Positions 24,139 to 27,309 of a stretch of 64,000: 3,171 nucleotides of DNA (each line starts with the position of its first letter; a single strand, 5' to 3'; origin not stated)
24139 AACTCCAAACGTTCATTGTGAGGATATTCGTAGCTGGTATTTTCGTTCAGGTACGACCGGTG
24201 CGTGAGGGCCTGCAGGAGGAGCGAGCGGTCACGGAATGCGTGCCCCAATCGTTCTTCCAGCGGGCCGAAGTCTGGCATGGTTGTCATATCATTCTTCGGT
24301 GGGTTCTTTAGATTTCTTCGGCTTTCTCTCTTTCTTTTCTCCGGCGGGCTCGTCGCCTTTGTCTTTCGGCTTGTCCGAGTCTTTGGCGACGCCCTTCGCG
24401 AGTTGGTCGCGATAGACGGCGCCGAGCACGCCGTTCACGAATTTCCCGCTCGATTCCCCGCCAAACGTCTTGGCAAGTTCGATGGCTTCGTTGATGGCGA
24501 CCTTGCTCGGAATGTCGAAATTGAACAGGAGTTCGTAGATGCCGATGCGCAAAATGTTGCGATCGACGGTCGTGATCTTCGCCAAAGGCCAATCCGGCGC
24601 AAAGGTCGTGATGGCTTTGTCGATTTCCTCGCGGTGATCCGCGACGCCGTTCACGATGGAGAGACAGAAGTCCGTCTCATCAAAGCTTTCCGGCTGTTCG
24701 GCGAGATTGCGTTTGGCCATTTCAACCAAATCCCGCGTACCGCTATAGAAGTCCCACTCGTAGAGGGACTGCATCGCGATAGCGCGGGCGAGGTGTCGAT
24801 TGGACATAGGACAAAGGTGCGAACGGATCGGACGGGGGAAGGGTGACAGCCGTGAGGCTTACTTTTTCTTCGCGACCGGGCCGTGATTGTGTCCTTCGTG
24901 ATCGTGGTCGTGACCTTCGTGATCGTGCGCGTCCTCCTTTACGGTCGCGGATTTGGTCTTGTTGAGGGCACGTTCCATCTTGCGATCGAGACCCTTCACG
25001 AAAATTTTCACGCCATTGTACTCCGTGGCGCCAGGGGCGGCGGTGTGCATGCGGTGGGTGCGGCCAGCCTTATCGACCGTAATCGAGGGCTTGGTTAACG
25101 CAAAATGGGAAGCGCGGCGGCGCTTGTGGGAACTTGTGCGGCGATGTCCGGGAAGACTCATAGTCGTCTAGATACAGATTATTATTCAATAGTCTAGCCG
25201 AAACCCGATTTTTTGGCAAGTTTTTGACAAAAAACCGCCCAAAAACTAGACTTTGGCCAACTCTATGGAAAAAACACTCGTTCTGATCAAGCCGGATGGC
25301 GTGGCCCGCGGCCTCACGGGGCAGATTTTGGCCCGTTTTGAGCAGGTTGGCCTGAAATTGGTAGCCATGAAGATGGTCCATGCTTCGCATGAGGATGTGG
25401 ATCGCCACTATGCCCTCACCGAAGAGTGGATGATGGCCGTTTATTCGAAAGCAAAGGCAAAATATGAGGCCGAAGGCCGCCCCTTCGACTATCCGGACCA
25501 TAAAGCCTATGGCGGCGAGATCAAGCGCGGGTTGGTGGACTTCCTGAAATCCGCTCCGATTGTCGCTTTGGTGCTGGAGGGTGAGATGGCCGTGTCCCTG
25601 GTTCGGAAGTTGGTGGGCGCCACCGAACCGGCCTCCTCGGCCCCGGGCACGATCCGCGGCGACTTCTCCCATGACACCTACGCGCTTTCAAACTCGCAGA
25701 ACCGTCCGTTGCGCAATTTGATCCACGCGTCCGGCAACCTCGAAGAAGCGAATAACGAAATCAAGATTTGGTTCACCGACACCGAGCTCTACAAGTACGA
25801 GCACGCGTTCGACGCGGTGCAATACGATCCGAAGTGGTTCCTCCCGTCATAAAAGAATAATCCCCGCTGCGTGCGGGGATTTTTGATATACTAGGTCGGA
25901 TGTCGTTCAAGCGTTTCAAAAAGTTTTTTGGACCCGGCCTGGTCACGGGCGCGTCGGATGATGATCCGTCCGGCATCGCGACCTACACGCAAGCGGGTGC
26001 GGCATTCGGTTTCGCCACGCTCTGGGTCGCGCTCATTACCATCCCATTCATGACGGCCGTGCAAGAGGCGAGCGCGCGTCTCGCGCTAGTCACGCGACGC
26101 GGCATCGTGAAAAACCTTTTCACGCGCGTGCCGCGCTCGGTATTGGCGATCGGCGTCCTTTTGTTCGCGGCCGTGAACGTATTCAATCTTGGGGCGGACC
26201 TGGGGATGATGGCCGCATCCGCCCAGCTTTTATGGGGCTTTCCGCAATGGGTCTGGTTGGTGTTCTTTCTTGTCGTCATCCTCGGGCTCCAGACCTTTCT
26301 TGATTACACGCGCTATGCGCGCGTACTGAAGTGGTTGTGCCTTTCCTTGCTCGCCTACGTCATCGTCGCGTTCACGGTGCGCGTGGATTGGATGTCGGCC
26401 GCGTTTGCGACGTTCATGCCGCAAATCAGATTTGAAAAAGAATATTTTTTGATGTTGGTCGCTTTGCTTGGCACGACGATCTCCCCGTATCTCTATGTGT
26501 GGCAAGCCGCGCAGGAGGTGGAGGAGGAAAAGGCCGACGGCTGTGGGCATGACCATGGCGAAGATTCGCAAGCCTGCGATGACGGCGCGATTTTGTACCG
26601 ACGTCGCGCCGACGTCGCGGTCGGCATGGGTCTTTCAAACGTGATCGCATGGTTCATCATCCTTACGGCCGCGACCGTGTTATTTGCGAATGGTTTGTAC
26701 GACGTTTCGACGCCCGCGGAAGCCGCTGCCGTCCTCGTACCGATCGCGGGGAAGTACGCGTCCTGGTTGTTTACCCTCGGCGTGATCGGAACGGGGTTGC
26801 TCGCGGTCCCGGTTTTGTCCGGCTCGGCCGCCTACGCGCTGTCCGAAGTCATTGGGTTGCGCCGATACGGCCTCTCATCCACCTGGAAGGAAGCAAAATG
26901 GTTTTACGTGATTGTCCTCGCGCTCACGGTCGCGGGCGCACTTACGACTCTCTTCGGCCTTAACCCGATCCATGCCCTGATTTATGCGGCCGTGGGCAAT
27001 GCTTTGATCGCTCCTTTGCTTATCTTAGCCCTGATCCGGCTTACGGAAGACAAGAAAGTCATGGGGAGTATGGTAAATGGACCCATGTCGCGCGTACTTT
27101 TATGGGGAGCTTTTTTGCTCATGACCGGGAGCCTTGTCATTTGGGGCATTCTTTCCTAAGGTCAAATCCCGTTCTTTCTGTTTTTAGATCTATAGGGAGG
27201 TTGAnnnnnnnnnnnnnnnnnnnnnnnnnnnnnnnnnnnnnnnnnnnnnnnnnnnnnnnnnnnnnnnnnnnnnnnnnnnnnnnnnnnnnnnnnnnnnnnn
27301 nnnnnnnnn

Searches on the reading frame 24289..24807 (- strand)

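Call 10: search_protein_families(library=pfam, proteins=[window:24289-24807:-])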
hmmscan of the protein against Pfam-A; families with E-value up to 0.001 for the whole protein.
window:24289-24807:- (172 aa): 1 family
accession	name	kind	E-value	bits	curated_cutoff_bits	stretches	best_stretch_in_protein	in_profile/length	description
PF01029.23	NusB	-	2.9e-37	128.5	23.1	1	7-133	3-133/133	NusB family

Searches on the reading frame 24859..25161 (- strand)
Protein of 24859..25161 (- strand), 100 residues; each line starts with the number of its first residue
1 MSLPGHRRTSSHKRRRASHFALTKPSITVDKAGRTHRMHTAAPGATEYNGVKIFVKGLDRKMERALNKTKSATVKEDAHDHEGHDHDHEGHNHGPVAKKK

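Call 10: search_protein_families(library=pfam, proteins=[window:24859-25161:-])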
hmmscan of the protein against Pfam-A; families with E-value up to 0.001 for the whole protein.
window:24859-25161:- (100 aa): 1 family
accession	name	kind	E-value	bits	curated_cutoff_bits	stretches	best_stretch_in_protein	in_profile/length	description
PF01783.29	Ribosomal_L32p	-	5.1e-05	23.8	21.3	1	6-53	5-53/56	Ribosomal L32p protein family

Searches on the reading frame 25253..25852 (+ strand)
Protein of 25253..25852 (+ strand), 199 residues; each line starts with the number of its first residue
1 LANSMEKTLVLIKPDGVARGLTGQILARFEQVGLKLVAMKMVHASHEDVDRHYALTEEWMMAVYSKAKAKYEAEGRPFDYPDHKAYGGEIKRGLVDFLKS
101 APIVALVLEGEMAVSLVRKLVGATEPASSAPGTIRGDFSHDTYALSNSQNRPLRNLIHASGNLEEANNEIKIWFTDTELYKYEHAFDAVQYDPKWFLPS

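Call 10: search_protein_families(library=pfam, proteins=[window:25253-25852:+])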
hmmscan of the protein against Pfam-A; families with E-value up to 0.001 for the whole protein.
window:25253-25852:+ (199 aa): 1 family
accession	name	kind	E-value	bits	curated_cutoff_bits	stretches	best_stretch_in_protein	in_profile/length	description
PF00334.24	NDK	-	3.7e-40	137.4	27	2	92-178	58-134/135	Nucleoside diphosphate kinase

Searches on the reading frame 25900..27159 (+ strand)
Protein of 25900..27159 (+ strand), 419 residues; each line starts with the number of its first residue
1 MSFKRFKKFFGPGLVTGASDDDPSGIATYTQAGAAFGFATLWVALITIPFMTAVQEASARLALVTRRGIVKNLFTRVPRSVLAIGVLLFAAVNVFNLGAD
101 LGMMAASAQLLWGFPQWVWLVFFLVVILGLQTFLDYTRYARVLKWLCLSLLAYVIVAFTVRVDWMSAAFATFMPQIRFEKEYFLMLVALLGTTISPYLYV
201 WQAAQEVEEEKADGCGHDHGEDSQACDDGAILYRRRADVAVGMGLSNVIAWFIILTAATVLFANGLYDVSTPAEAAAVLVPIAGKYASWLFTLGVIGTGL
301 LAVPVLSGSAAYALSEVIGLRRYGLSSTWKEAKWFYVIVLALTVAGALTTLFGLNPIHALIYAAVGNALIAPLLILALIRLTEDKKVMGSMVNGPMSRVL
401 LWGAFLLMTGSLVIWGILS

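Call 10: search_protein_families(library=pfam, proteins=[window:25900-27159:+])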
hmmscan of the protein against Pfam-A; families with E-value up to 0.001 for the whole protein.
window:25900-27159:+ (419 aa): 1 family
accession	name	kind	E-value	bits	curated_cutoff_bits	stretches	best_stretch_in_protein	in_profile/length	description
PF01566.24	Nramp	-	3e-72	244.1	29.8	1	26-394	1-356/357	Natural resistance-associated macrophage protein-like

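Call 22: find_related_loci(query=window:25900-27159:+, collection=metagenome_contigs, flank=10000)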
Query window:25900-27159:+ (419 aa) in metagenome_contigs; peptide patterns used: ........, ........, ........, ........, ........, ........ (x = any residue, [..] = any of these).
400 stretches matched a pattern; 2 encode a relative of the query (tblastn E <= 1e-3); 2 distinct loci.
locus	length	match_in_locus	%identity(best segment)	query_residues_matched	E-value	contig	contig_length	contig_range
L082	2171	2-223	100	346-419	1e-41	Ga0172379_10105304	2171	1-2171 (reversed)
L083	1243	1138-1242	100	1-35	9e-19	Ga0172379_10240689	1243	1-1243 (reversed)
